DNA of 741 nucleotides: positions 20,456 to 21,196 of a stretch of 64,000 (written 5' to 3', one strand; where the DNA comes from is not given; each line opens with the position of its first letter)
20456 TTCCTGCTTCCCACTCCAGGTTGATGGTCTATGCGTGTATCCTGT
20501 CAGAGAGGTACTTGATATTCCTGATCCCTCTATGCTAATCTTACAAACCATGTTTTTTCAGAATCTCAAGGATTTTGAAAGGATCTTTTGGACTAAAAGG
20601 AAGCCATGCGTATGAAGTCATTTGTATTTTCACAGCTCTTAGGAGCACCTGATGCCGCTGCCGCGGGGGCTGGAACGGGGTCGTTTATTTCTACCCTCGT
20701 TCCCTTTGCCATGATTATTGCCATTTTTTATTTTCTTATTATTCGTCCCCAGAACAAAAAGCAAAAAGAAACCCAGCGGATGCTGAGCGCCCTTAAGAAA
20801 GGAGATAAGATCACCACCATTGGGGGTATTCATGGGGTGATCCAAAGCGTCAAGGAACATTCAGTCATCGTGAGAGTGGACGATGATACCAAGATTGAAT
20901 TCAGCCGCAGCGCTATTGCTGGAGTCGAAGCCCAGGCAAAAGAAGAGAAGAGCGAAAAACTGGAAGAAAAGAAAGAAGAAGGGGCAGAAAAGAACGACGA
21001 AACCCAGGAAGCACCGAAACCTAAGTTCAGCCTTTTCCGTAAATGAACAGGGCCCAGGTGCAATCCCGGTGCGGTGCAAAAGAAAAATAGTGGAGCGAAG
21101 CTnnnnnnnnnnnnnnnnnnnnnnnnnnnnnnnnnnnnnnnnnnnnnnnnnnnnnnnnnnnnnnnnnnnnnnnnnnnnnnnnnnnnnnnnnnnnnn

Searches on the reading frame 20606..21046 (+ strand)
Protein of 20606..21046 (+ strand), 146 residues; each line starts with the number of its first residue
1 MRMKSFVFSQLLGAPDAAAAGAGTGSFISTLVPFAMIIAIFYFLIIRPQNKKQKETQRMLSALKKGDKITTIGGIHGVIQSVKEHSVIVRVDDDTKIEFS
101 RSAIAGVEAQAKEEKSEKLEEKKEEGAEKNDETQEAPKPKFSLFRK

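Call 40: search_protein_families(library=pfam, proteins=[window:20606-21046:+], max_evalue=0.001)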
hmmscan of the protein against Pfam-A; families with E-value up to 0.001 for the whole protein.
window:20606-21046:+ (146 aa): 1 family
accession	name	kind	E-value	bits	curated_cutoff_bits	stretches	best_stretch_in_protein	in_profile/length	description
PF02699.20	YajC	-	6e-31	106.6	28.2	1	30-105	2-77/78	Preprotein translocase subunit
